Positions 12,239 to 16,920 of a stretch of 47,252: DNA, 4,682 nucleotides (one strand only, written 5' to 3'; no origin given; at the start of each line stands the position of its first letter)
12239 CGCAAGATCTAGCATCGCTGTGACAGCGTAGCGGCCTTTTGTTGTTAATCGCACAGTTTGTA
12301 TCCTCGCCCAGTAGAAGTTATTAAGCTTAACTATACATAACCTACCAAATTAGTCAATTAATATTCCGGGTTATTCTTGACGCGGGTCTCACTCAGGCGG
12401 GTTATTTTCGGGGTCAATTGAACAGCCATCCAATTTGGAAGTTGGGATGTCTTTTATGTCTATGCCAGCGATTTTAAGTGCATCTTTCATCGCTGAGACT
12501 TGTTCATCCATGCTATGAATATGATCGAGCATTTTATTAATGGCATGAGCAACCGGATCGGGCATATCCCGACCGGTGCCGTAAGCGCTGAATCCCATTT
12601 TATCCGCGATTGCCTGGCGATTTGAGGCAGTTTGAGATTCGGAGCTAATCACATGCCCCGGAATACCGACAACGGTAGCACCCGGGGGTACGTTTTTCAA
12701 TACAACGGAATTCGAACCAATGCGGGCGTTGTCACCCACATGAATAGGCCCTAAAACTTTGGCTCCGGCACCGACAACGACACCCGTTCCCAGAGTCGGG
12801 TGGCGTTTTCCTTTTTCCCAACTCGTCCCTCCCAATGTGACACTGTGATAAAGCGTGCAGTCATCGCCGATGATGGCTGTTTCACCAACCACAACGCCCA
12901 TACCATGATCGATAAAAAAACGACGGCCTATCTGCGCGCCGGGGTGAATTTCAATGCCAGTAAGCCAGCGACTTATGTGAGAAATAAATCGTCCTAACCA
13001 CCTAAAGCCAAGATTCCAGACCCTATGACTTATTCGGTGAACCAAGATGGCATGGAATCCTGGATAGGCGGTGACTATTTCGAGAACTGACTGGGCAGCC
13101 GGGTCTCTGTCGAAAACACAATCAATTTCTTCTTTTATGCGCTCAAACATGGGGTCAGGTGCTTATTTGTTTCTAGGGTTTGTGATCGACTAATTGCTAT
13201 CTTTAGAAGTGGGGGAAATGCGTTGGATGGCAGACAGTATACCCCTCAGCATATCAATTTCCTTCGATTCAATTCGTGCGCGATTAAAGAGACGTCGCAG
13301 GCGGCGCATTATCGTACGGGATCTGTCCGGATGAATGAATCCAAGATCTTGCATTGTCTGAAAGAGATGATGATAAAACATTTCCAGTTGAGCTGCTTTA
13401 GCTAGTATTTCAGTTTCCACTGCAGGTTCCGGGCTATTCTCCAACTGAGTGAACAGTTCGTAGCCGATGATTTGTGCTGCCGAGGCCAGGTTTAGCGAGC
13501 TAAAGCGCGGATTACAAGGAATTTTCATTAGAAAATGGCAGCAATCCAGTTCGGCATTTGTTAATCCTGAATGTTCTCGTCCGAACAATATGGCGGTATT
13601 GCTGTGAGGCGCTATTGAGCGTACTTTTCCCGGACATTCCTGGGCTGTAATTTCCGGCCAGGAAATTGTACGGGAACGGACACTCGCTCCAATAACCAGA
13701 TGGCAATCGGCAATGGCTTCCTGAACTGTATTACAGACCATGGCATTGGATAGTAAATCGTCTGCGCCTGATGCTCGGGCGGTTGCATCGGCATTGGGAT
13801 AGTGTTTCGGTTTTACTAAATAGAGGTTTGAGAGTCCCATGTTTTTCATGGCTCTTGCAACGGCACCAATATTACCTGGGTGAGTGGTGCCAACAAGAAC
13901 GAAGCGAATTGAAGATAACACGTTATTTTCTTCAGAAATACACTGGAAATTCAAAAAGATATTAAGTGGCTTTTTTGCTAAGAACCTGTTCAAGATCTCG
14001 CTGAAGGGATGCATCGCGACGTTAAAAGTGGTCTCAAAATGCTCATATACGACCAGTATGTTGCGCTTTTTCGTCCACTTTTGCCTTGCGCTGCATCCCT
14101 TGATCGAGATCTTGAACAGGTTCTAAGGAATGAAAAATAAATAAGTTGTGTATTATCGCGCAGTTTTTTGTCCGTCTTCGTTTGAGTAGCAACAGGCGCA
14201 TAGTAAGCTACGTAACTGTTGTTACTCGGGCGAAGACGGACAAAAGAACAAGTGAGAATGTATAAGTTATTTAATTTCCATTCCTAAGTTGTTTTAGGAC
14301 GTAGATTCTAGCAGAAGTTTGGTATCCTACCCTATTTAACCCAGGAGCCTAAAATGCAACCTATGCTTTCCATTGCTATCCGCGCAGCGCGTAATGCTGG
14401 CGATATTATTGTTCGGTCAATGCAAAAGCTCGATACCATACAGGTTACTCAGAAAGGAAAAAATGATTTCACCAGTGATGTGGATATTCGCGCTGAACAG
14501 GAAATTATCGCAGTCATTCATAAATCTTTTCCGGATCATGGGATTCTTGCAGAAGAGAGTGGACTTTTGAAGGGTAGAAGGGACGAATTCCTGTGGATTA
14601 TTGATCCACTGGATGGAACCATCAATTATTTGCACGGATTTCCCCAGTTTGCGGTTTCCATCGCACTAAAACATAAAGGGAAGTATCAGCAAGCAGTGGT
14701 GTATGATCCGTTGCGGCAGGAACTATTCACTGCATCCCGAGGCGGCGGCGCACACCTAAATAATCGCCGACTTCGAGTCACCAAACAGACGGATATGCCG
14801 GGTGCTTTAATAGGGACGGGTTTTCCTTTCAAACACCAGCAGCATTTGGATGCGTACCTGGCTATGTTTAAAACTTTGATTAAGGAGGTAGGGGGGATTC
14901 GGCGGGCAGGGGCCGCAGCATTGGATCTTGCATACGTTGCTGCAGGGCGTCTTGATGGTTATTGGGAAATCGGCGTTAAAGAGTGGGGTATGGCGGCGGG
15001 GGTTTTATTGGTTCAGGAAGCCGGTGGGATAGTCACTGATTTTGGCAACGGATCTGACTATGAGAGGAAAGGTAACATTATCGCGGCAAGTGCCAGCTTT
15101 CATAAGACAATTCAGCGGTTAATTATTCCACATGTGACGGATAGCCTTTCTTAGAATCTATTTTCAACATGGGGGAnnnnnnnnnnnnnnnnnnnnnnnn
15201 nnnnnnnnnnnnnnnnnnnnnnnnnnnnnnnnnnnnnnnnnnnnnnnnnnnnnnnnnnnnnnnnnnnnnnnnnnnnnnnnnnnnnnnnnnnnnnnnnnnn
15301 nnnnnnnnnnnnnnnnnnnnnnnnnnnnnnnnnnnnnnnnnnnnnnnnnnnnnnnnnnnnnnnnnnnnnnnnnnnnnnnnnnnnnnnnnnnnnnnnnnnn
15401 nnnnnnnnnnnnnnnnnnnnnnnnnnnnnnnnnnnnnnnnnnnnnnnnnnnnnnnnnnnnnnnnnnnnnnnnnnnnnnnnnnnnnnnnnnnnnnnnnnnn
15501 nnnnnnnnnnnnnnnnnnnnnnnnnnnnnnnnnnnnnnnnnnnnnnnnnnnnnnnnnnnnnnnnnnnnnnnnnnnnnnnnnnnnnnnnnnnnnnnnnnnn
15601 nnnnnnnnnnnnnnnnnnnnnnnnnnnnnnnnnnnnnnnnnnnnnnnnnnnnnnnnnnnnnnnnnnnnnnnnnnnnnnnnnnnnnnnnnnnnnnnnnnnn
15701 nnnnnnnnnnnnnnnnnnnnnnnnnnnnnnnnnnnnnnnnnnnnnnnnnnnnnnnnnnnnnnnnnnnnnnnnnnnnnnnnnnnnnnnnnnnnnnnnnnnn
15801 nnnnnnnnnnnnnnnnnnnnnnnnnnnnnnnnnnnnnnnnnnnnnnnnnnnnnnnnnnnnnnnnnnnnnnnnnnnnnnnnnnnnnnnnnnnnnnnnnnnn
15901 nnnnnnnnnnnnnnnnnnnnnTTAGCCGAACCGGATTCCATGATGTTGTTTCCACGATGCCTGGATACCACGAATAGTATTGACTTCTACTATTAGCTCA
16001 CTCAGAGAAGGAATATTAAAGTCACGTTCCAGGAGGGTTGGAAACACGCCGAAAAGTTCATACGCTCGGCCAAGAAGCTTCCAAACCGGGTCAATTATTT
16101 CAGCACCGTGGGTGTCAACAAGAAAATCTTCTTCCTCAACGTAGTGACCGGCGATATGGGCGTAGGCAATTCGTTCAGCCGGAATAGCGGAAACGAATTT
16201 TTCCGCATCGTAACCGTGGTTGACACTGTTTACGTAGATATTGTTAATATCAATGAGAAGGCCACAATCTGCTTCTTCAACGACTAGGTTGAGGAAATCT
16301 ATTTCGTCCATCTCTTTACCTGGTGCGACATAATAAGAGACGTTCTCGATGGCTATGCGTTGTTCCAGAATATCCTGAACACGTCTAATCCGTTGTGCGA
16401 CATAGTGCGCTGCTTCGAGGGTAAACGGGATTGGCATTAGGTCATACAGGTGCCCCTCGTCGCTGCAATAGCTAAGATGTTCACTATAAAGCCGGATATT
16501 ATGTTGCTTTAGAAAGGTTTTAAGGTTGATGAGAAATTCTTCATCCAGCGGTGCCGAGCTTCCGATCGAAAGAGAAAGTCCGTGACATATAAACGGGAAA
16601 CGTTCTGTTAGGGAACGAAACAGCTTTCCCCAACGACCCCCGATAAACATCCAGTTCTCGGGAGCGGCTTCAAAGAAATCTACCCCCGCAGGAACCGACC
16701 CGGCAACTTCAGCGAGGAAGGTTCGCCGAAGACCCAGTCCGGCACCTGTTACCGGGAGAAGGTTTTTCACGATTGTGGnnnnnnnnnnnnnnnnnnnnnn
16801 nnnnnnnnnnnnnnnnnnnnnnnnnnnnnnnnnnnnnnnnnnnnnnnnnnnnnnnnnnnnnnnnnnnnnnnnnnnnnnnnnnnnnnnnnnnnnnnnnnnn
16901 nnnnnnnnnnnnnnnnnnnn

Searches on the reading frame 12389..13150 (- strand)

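Call 56: search_protein_families(library=pfam, proteins=[window:12389-13150:-], max_evalue=0.0001)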
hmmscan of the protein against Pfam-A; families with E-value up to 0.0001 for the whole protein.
window:12389-13150:- (253 aa): 1 family
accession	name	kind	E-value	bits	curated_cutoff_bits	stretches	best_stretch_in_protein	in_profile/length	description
PF00132.30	Hexapep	-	1.8e-12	46.8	27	1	117-151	1-35/36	Bacterial transferase hexapeptide (six repeats)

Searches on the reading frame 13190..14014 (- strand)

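Call 56: search_protein_families(library=pfam, proteins=[window:13190-14014:-], max_evalue=0.0001)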
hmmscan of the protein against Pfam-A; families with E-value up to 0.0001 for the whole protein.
window:13190-14014:- (274 aa): 1 family
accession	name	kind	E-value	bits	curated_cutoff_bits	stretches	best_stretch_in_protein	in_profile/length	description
PF00588.24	SpoU_methylase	-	1.9e-28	99.8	29.7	1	36-185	2-142/142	SpoU rRNA Methylase family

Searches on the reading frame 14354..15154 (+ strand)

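Call 56: search_protein_families(library=pfam, proteins=[window:14354-15154:+], max_evalue=0.0001)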
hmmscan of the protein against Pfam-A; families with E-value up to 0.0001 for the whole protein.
window:14354-15154:+ (266 aa): 1 family
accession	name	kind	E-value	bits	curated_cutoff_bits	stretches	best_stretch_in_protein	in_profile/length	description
PF00459.30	Inositol_P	-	6.8e-69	232.8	27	1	2-263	3-268/271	Inositol monophosphatase family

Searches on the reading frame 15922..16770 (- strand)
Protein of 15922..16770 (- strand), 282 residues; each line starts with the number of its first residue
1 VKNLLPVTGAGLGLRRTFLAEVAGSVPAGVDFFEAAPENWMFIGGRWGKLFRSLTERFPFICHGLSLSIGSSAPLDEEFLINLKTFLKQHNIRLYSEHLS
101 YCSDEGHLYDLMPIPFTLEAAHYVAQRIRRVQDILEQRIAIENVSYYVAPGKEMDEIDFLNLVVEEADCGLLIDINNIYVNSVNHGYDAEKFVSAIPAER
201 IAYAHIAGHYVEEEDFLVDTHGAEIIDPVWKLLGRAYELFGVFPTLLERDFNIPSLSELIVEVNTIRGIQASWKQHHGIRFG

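Call 56: search_protein_families(library=pfam, proteins=[window:15922-16770:-], max_evalue=0.0001)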
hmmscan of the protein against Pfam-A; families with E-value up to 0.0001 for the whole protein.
window:15922-16770:- (282 aa): 1 family
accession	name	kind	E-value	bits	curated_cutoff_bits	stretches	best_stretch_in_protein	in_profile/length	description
PF05114.20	MbnB_TglH_ChrH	-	8.2e-103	343.7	25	1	9-270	1-262/263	RiPP precursor modification enzyme MbnB/TglH/ChrH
